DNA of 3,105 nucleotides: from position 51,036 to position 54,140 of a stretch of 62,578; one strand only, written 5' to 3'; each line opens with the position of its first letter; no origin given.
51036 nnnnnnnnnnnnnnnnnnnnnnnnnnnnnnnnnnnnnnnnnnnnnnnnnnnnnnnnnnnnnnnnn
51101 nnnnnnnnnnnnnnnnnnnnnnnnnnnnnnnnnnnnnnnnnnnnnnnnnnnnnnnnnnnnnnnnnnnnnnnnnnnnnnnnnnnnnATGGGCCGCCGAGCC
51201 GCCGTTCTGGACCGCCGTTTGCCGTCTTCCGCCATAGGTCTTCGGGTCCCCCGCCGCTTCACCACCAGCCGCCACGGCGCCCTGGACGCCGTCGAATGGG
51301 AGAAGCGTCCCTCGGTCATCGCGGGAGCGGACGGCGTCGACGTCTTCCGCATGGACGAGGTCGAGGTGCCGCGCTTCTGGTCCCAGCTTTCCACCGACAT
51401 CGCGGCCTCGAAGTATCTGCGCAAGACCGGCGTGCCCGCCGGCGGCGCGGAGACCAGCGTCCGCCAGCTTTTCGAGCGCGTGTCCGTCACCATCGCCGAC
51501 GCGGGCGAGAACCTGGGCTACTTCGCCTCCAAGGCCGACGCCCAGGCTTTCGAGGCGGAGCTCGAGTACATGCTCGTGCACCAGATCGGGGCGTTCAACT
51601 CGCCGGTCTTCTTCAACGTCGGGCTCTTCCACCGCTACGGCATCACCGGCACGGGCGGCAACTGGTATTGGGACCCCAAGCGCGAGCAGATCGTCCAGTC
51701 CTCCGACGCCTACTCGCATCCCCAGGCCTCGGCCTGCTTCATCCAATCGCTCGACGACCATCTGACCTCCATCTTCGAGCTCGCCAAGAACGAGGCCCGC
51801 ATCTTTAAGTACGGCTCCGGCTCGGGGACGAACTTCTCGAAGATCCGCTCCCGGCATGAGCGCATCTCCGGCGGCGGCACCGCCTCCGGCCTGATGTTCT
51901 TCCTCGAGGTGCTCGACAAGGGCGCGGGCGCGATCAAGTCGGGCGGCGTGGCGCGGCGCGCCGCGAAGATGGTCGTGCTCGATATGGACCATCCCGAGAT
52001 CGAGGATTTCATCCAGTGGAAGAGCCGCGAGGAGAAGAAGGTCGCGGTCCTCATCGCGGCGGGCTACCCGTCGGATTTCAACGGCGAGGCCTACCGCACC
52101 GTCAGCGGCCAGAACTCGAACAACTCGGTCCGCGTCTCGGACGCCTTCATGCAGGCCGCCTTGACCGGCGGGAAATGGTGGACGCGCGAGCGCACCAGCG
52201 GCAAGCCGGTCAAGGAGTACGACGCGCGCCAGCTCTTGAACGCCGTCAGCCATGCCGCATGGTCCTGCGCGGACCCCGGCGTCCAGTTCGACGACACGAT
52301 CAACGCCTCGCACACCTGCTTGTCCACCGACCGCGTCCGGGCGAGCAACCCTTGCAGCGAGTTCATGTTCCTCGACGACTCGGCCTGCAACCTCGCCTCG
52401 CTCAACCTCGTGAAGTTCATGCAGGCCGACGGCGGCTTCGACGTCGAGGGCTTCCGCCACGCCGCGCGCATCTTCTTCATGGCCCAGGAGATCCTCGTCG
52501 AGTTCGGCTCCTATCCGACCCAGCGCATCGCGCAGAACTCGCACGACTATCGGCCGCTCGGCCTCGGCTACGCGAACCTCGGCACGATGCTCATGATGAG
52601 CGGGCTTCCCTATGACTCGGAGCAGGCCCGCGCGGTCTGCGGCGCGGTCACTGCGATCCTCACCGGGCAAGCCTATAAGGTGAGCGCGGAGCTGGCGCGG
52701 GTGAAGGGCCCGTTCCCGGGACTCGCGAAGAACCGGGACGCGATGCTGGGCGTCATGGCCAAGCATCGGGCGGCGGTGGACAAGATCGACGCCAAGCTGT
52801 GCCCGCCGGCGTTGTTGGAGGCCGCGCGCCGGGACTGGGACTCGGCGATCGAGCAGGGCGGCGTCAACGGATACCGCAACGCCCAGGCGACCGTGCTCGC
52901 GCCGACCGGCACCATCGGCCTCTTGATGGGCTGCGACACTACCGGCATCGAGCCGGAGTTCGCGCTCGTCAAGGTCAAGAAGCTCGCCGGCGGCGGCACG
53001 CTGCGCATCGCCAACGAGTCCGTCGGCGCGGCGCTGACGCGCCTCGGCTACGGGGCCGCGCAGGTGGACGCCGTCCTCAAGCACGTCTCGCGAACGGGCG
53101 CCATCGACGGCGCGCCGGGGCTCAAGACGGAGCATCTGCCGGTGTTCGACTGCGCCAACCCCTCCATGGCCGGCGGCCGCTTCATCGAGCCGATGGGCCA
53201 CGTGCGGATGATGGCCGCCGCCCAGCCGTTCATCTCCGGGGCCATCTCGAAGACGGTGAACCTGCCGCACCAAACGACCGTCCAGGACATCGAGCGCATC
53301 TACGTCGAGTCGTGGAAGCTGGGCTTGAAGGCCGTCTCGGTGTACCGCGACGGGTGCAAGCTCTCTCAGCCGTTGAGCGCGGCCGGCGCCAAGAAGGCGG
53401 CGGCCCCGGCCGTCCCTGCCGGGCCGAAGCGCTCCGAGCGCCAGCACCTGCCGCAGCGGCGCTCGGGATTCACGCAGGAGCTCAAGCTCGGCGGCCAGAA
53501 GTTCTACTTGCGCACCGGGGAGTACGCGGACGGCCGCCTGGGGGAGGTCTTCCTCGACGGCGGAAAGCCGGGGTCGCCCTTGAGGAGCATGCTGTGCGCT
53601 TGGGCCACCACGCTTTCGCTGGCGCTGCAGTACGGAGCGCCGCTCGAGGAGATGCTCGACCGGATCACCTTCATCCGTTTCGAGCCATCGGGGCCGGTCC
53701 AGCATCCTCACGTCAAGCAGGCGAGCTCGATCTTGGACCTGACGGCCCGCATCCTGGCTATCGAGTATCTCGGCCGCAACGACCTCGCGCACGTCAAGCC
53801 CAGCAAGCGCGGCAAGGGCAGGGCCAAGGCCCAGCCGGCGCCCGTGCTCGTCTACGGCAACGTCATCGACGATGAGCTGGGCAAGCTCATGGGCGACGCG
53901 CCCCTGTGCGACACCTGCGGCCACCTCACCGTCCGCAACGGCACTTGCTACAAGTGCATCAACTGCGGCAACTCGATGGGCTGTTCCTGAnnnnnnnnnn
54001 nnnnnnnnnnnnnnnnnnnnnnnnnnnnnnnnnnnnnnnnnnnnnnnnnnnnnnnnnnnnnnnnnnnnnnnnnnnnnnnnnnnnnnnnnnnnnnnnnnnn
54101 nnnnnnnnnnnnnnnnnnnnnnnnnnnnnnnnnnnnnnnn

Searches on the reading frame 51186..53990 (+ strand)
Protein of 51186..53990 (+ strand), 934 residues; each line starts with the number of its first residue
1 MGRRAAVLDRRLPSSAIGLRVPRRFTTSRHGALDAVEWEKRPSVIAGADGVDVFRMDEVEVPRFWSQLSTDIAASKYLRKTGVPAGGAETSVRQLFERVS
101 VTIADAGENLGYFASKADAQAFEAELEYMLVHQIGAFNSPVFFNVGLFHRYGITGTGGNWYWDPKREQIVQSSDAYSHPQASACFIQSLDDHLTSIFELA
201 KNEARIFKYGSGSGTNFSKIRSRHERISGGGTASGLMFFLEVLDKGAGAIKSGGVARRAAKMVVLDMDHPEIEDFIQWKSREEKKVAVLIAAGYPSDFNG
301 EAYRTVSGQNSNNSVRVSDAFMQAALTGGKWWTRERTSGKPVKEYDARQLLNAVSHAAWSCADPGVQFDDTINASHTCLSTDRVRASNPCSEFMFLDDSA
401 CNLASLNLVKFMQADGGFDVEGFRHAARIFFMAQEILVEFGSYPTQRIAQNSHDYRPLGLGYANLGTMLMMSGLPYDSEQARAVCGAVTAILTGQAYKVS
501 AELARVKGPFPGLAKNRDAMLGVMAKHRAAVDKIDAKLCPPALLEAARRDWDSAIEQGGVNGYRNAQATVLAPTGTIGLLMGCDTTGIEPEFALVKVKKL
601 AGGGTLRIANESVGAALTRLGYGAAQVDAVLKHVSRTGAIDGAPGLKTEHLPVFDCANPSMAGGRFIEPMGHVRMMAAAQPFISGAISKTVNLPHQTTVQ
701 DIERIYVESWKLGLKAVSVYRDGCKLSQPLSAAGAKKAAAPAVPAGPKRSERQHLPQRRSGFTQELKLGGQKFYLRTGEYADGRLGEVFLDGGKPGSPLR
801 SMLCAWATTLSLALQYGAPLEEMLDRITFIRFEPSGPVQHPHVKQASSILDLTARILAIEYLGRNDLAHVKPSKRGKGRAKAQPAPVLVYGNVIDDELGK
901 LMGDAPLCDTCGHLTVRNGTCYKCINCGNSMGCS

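Call 19: search_protein_families(library=pfam, proteins=[window:51186-53990:+])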
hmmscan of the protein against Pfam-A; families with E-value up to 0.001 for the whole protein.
window:51186-53990:+ (934 aa): 4 families
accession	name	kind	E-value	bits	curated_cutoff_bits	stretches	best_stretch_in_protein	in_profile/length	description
PF02867.20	Ribonuc_red_lgC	-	7.3e-133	444.4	23.9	1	182-720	1-523/523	Ribonucleotide reductase, barrel domain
PF08471.15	Ribonuc_red_2_N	-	2.2e-24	86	27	1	49-133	1-103/103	Class II vitamin B12-dependent ribonucleotide reductase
PF12637.14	TSCPD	-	5.2e-10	39.9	22.8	1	769-859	10-86/88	TSCPD domain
PF00317.26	Ribonuc_red_lgN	-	8.8e-05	22.9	28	1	67-147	5-74/77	Ribonucleotide reductase, all-alpha domain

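Call 34: find_related_loci(query=window:51186-53990:+, collection=genome_contigs, flank=1500)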
Query window:51186-53990:+ (934 aa) in genome_contigs; peptide patterns used: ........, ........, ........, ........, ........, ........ (x = any residue, [..] = any of these).
600 stretches matched a pattern (row limit reached: there are more); 596 encode a relative of the query (tblastn E <= 1e-3); the best 80 are kept; 80 distinct loci.
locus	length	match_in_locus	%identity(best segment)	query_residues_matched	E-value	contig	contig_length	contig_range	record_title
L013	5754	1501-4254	62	11-934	0e+0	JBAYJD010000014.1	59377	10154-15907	MAG: Elusimicrobiales bacterium isolate SO_2016_GW1_47 scaffold01052_OW334_2016, whole genome shotgun sequence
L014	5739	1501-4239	60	19-934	0e+0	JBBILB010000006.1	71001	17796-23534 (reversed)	MAG: Candidatus Woesearchaeota archaeon isolate PGS172224_bin_2 NODE_248_length_71001_cov_2.72417, whole genome shotgun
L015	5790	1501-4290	49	3-934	0e+0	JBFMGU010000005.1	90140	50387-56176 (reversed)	MAG: Myxococcota bacterium isolate MAG305 MAG305_5, whole genome shotgun sequence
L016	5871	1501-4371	48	10-934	0e+0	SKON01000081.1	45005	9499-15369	MAG: Myxococcales bacterium isolate CSSed162cmA_33 CSSed16-2cmA-720, whole genome shotgun sequence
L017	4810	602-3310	50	14-934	0e+0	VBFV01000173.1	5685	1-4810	MAG: Chloroflexi bacterium isolate CF_61 14_0929_05_30cm_scaffold_14744, whole genome shotgun sequence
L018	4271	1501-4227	49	16-934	0e+0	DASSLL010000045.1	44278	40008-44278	MAG TPA_asm: Candidatus Dormiibacterota bacterium isolate SMAG_U1170 k141_1491489, whole genome shotgun sequence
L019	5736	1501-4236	48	14-934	0e+0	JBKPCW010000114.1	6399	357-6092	MAG: Candidatus Dormiibacterota bacterium isolate GB_EKS_MAG_00041 GB_EKS_000000809676, whole genome shotgun sequence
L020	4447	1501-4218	48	18-934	0e+0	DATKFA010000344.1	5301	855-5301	MAG TPA_asm: Candidatus Acidoferrum sp. isolate SMAG_U14513 k141_3382390, whole genome shotgun sequence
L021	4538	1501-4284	48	19-934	0e+0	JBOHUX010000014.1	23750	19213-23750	MAG: Candidatus Dormibacteraceae bacterium isolate SE1509_metabat2.bin.7 NODE_270_length_23750_cov_1.414130, whole genom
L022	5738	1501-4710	63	4-934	0e+0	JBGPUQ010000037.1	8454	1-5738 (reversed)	MAG: Nitrospiria bacterium isolate OBJ1_062018_110_4 k141_2317085_length_8454_cov_39.4095, whole genome shotgun sequence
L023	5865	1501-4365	48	12-933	0e+0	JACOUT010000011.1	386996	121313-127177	MAG: Deltaproteobacteria bacterium isolate NC_groundwater_80_Ag_B-0.1um_71_39 GD18-4_B1_scaffold_507151, whole genome sh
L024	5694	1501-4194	47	3-934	0e+0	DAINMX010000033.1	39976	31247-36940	MAG TPA_asm: Myxococcota bacterium isolate CTOTU11650 NODE_538_length_39976_cov_8.870594, whole genome shotgun sequence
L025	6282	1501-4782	61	11-934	0e+0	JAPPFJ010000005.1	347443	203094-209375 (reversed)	MAG: Gemmatimonadota bacterium isolate RHO1_bin_28 NODE_17_length_347443_cov_40.752930, whole genome shotgun sequence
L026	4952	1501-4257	49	5-934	0e+0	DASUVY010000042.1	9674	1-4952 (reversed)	MAG TPA_asm: Candidatus Dormiibacterota bacterium isolate SMAG_U1828 k141_694211, whole genome shotgun sequence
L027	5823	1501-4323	46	10-934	0e+0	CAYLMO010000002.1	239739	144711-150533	MAG TPA_asm: uncultured Bradymonadales bacterium isolate SRP321284_co1_300 genome assembly, contig: NODE_37_length_23973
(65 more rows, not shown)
